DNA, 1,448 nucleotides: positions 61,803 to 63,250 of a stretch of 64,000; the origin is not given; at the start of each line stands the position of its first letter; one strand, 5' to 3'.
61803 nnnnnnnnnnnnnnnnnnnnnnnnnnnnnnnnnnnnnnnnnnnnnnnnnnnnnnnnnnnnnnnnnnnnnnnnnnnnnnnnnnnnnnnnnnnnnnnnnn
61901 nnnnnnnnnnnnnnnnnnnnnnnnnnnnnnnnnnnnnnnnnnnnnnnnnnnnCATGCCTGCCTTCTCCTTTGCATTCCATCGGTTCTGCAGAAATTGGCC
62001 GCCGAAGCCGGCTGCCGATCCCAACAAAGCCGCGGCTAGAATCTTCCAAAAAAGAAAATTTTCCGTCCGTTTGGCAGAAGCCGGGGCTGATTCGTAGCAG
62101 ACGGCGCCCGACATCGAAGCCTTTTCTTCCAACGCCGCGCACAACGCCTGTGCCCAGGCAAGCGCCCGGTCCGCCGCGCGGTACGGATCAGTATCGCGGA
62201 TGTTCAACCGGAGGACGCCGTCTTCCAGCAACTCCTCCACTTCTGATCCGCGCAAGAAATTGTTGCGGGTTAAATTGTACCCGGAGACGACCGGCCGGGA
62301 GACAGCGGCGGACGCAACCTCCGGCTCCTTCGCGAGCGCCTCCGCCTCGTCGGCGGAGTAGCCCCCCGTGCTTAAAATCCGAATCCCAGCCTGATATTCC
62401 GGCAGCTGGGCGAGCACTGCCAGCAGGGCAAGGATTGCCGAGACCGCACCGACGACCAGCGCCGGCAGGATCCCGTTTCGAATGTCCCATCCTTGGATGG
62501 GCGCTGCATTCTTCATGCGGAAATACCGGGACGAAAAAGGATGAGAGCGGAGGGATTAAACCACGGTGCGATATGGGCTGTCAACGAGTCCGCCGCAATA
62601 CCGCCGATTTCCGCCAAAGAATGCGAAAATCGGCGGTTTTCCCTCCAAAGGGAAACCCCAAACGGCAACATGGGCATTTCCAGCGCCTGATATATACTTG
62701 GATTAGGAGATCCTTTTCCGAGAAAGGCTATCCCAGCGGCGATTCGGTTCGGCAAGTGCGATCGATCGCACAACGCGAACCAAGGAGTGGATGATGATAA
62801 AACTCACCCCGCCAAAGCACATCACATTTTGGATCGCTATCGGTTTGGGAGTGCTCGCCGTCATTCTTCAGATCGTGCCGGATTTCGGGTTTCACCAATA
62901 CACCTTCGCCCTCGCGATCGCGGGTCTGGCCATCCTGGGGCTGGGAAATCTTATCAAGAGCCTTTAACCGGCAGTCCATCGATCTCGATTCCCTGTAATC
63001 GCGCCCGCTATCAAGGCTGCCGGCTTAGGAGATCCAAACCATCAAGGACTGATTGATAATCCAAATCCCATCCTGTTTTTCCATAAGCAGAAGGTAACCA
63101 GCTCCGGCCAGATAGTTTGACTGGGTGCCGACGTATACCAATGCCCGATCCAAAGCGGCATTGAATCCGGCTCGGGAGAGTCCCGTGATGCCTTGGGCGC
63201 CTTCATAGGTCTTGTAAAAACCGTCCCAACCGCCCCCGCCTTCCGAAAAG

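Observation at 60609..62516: Mini Wzz/PCP-like two-TM domain fused in frame to a nucleotide-sugar 6-dehydrogenase, with a possible internal second start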

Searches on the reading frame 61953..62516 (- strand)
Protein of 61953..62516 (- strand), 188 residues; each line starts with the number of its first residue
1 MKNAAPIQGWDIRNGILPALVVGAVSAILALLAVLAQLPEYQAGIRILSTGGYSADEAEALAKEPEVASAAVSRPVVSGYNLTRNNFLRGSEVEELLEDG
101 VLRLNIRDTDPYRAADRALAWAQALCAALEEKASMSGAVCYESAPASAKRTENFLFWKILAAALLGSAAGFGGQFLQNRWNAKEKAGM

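Call 3: search_protein_families(library=pfam, proteins=[window:61953-62516:-], max_evalue=10)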
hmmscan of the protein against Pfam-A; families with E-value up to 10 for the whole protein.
window:61953-62516:- (188 aa): 0 families

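Call 4: search_protein_families(library=ncbifam, proteins=[window:61953-62516:-], max_evalue=10)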
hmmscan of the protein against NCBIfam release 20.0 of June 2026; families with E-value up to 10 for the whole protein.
window:61953-62516:- (188 aa): 0 families

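Call 15: find_homologous_proteins(query=window:61956-62516:-, max_evalue=0.01)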
Query window:61956-62516:- (187 aa): 2 proteins with E <= 0.01 among 3634 candidates.
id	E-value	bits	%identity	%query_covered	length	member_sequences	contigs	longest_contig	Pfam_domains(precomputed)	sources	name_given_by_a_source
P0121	1.8e-62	228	64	100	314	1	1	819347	PF03721.21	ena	-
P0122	9.1e-53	197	60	91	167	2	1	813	-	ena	-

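Call 20: search_solved_structures(query=A2, max_evalue=10, show_alignments=2)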
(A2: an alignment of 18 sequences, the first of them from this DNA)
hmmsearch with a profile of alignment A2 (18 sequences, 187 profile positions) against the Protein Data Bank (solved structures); distinct sequences matched with E-value up to 10: 0.

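Call 21: search_protein_families(library=pfam, alignment_id=A2, max_evalue=10)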
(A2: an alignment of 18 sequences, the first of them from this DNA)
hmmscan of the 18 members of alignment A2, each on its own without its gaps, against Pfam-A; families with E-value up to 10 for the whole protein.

A. member 1, seq(187 aa): 0 families

B. families by the number of members that match (of 18 scanned): 15 families
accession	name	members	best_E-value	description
PF02706.20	Wzz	8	1.3e-05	Chain length determinant protein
PF04335.19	VirB8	1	0.014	VirB8 protein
PF04422.18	FrhB_FdhB_N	1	0.065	Coenzyme F420 hydrogenase/dehydrogenase, beta subunit N-term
PF13209.11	DUF4017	1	0.082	Protein of unknown function (DUF4017)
PF19094.5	EMC6_arch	1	0.12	EMC6-arch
PF09489.15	CbtB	1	0.14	Probable cobalt transporter subunit (CbtB)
PF02315.21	MDH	1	0.15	Methanol dehydrogenase beta subunit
PF06627.17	DUF1153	1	0.16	Protein of unknown function (DUF1153)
PF25583.1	WCX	1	0.24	WCX domain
PF11839.13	Alanine_zipper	1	0.25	Alanine-zipper, major outer membrane lipoprotein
PF18888.5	DUF5650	1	0.38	Repeat of unknown function (DUF5650)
PF06305.16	LapA_dom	1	0.66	Lipopolysaccharide assembly protein A domain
PF19744.4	DUF6232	1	0.68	Family of unknown function (DUF6232)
PF09990.14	DUF2231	1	0.88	Predicted membrane protein (DUF2231)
PF05836.17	Chorion_S16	1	4.3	Chorion protein S16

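Call 27: predict_structure(alignment_id=A2)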
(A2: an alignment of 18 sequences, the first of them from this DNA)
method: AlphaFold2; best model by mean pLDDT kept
length: 187 residues; sequences in the alignment: 18
mean_pLDDT: 82.1   pTM: 0.69
mean pLDDT of the five models: 82.1, 82.0, 81.8, 81.1, 77.9
residues with pLDDT >= 90: 58; 70-90: 104; 50-70: 13; < 50: 12
segments of 3 or more residues with pLDDT < 50: 1-4, 8-12
pLDDT, mean of each block of 10 residues (from residue 1): 45 66 85 84 91 86 91 90 88 83 91 93 92 69 86 82 86 80 66
secondary structure, 60 per line:
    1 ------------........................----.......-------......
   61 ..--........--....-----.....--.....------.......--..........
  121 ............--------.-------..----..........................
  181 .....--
elements in order: H13-36 E41-47 H55-62 H65-72 H75-78 H84-88 E91-95 E102-108 H111-132 H155-185

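Call 31: fold_search(model_id=the predicted structure, library=pdb)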
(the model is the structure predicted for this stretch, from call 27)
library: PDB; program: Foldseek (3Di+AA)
matches with E <= 10: 666; with E <= 0.001: 0
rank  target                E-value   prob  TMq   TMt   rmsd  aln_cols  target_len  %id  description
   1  8tun_K                7.1e-03  0.99  0.41  0.35  11.1       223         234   12  S. thermodepolymerans KpsM-KpsE in Glycolipid 1 state with rigid body fitted KpsT (released 2024-04-17)
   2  8tt3_G                1.0e-02  1.00  0.47  0.40   9.2       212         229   12  S. thermodepolymerans KpsM-KpsE in Glycolipid 2 state with rigid body fitted KpsT (released 2024-04-17)
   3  8tsl_H                1.1e-02  1.00  0.47  0.43   6.2       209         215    8  S. thermodepolymerans KpsM-KpsE in Apo 2 state with rigid body fitted KpsT (released 2024-04-17)
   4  7nhr_C                1.1e-02  1.00  0.64  0.23   8.7       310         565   10  Putative transmembrane protein Wzc K540M C1 (released 2021-08-25)
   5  8tun_E                1.1e-02  0.99  0.42  0.41   6.9       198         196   13  S. thermodepolymerans KpsM-KpsE in Glycolipid 1 state with rigid body fitted KpsT (released 2024-04-17)
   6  8tsi_F                1.2e-02  1.00  0.56  0.54   4.8       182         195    9  S. thermodepolymerans KpsMT-KpsE in complex with ADP:AlF4- (released 2024-04-17)
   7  7nhs_A                1.2e-02  1.00  0.61  0.24   8.2       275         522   10  Wzc K540M C8 (released 2021-08-25)
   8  7nhr_B                1.2e-02  1.00  0.60  0.22  10.0       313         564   10  Putative transmembrane protein Wzc K540M C1 (released 2021-08-25)
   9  9exo_E                1.3e-02  1.00  0.67  0.26   7.2       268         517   10  Wzc-K540M-2YE MgADP C1 (released 2025-04-23)
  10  8tsw_E                1.5e-02  0.99  0.47  0.45   5.5       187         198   12  S. thermodepolymerans KpsMT-KpsE Apo 1 (released 2024-04-17)
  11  7nhr_E                1.8e-02  1.00  0.68  0.26   6.4       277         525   10  Putative transmembrane protein Wzc K540M C1 (released 2021-08-25)
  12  8tt3_L                1.8e-02  1.00  0.52  0.43   7.5       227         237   10  S. thermodepolymerans KpsM-KpsE in Glycolipid 2 state with rigid body fitted KpsT (released 2024-04-17)
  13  8tun_F                2.0e-02  0.99  0.48  0.44   6.1       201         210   13  S. thermodepolymerans KpsM-KpsE in Glycolipid 1 state with rigid body fitted KpsT (released 2024-04-17)
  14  9i2q_E                2.2e-02  1.00  0.62  0.25   8.1       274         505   10  Wzc-K540M-3YE MgADP C1 (released 2025-04-30)
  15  9exq_B                2.2e-02  1.00  0.59  0.22  10.0       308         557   10  Wzc-K540M-3YE-N711Y MgADP C1 (released 2025-04-23)
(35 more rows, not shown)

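Call 32: search_protein_representatives(alignment_id=A2)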
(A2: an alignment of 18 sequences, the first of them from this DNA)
Query: 18 sequences, 187 profile positions. Proteins with E-value up to 0.001 (for the whole library): 32; up to 1e-10: 5; up to 1e-30: 3. The best 32 are listed.
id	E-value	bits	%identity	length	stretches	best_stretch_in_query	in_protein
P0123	6.1e-67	240.9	-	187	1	1-182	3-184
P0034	6.7e-61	221.2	-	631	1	1-186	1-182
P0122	6.4e-56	204.9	-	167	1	1-172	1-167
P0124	5.8e-18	81.2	-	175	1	17-176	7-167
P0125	5.5e-14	68.2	-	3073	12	39-89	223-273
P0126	2.4e-07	46.5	-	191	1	131-182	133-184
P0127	2.7e-07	46.4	-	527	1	8-180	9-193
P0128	7.9e-07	44.9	-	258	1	39-176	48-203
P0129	1.8e-05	40.4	-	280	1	20-131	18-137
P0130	2.2e-05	40.2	-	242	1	58-175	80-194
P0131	4.5e-05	39.1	-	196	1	22-171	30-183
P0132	6.0e-05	38.7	-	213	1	28-171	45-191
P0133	8.0e-05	38.3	-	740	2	13-130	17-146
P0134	8.6e-05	38.2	-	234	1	11-184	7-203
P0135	1.1e-04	37.9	-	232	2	74-183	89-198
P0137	1.4e-04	37.5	-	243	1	34-134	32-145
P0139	2.1e-04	37.0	-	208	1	33-181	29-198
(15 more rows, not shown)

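Call 36: search_protein_families(library=pfam, alignment_id=A3, max_evalue=0.001)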
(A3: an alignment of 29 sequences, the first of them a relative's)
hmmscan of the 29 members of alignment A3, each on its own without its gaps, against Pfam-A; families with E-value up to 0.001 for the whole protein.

A. member 1, P0124 (175 aa): 1 family
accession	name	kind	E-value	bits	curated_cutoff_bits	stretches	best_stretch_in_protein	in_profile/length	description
PF02706.20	Wzz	-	0.00042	21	25.5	1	5-44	15-54/91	Chain length determinant protein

B. families by the number of members that match (of 29 scanned): 19 families
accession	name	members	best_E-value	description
PF02706.20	Wzz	21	2.1e-17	Chain length determinant protein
PF13807.11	GNVR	10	3.8e-06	G-rich domain on putative tyrosine kinase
PF01656.29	CbiA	6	3.8e-09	CobQ/CobB/MinD/ParA nucleotide binding domain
PF13614.12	AAA_31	6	4.3e-08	AAA domain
PF10609.15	ParA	5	2.2e-18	NUBPL iron-transfer P-loop NTPase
PF09140.17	MipZ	3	0.00015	ATPase MipZ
PF13500.12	AAA_26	2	1.6e-05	AAA domain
PF00041.27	fn3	1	1.3e-69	Fibronectin type III domain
PF25059.1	FN3_DSCAM-DSCAML_C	1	1.1e-61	DSCAM/DSCAML C-terminal Fn3-like domain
PF23608.1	Ig_ILCR1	1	5.7e-30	ILCR1 Ig-like domain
PF06486.16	DUF1093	1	2.1e-20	Protein of unknown function (DUF1093)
PF11102.13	YjbF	1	3.5e-17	Group 4 capsule polysaccharide lipoprotein gfcB, YjbF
PF05345.18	He_PIG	1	7.9e-17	Putative Ig domain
PF24489.1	Ig_J_second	1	1.2e-16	Tip attachment protein J second Ig-like domain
PF25788.1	Ig_Rha78A_N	1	2.1e-16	Rha78A-like, N-terminal immunoglobulin domain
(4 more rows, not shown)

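Call 58: find_encoding_contigs(protein=P0121, flank=4000, max_places=1)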
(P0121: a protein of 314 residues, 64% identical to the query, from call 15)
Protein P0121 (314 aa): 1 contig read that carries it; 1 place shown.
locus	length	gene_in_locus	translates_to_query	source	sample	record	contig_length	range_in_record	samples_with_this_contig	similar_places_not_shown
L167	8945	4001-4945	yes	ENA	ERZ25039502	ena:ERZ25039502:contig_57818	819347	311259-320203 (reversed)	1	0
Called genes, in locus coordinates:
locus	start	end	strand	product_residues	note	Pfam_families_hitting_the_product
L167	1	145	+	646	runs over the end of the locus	PF02922:CBM_48, PF00128:Alpha-amylase, PF02806:Alpha-amylase_C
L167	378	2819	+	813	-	PF03065:Glyco_hydro_57, PF12055:DUF3536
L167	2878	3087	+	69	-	PF10771:DUF2582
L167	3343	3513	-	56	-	-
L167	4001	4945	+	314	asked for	PF03721:UDPG_MGDP_dh_N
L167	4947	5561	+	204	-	PF03721:UDPG_MGDP_dh_N, PF00984:UDPG_MGDP_dh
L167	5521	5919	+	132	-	PF03720:UDPG_MGDP_dh_C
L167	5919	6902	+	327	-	PF01073:3Beta_HSD, PF01370:Epimerase, PF02719:Polysacc_synt_2, PF04321:RmlD_sub_bind, PF07993:NAD_binding_4, PF08659:KR (weak), PF13460:NAD_binding_10, PF16363:GDP_Man_Dehyd, +1 more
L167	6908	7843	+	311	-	PF00389:2-Hacid_dh, PF02826:2-Hacid_dh_C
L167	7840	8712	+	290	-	PF01073:3Beta_HSD, PF01266:DAO (weak), PF01370:Epimerase, PF02719:Polysacc_synt_2, PF04321:RmlD_sub_bind, PF05368:NmrA, PF13460:NAD_binding_10, PF16363:GDP_Man_Dehyd, +3 more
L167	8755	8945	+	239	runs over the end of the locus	PF02348:CTP_transf_3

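Call 59: find_encoding_contigs(protein=P0123, flank=3000, max_places=2)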
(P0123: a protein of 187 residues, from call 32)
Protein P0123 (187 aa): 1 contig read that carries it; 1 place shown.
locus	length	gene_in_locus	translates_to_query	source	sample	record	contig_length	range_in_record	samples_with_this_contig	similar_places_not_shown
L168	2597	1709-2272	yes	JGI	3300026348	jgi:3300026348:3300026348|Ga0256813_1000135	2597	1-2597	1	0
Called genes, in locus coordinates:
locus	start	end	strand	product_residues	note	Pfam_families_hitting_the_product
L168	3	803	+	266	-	?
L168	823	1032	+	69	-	PF10771:DUF2582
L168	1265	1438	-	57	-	-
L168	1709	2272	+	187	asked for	-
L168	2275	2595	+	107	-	?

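Call 74: search_protein_families(library=pfam, proteins=[P0127, P0128, P0129, P0130, P0131, P0132, P0134, P0135, P0137, P0139], max_evalue=0.01)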
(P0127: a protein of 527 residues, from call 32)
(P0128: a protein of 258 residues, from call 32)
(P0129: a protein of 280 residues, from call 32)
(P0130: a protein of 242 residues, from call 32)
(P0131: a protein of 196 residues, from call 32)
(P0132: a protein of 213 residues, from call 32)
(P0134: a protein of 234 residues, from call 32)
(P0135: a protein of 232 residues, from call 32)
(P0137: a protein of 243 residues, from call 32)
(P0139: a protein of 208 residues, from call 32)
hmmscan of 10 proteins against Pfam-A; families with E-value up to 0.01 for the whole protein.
P0127 (527 aa): 2 families
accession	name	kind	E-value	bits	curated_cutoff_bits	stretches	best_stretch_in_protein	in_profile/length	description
PF02706.20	Wzz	-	3e-08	34.3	25.5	1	10-85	9-88/91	Chain length determinant protein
PF13807.11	GNVR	-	4.6e-06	26.9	27.7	1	145-189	35-79/82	G-rich domain on putative tyrosine kinase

P0128 (258 aa): 1 family
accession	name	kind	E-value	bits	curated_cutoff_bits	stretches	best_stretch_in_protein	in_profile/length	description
PF02706.20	Wzz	-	2.3e-06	28.3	25.5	1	13-96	5-87/91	Chain length determinant protein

P0129 (280 aa): 0 families

P0130 (242 aa): 3 families
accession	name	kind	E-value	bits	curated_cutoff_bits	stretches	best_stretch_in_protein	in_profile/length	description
PF02706.20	Wzz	-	7.3e-08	33.1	25.5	1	8-96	1-90/91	Chain length determinant protein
PF13807.11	GNVR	-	4.1e-05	23.9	27.7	1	152-195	36-79/82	G-rich domain on putative tyrosine kinase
PF18895.5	T4SS_pilin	-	0.0073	16.8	26.6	0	11-39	4-32/71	Type IV secretion system pilin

P0131 (196 aa): 1 family
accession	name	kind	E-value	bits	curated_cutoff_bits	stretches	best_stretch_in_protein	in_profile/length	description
PF02706.20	Wzz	-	3.3e-05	24.5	25.5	1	12-56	4-48/91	Chain length determinant protein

P0132 (213 aa): 1 family
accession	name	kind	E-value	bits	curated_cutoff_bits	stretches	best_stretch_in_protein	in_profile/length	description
PF13807.11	GNVR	-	0.0028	18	27.7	1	119-201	3-79/82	G-rich domain on putative tyrosine kinase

P0134 (234 aa): 2 families
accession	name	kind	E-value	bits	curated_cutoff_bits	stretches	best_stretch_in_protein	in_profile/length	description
PF13807.11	GNVR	-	6.4e-06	26.4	27.7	1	155-194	40-79/82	G-rich domain on putative tyrosine kinase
PF02706.20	Wzz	-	0.0073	17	25.5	0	9-83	12-85/91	Chain length determinant protein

P0135 (232 aa): 1 family
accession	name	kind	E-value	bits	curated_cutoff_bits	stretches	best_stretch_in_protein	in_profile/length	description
PF02706.20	Wzz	-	7.8e-11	42.6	25.5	1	2-92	4-91/91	Chain length determinant protein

P0137 (243 aa): 2 families
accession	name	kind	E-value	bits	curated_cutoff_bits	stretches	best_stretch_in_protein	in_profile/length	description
PF02706.20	Wzz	-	3.7e-09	37.2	25.5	1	10-88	12-90/91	Chain length determinant protein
PF13807.11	GNVR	-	3.3e-05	24.2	27.7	1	129-197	16-82/82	G-rich domain on putative tyrosine kinase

P0139 (208 aa): 2 families
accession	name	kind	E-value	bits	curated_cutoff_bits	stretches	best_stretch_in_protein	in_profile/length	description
PF02706.20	Wzz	-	2.8e-09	37.6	25.5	1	4-89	8-91/91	Chain length determinant protein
PF13807.11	GNVR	-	0.0062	16.9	27.7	0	152-193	40-79/82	G-rich domain on putative tyrosine kinase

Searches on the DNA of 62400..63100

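Call 52: search_rna_families(source=window, start=62400, end=63100, threshold=evalue, max_evalue=1)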
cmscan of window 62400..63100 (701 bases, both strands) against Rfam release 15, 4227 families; matches with E-value up to 1: 0.
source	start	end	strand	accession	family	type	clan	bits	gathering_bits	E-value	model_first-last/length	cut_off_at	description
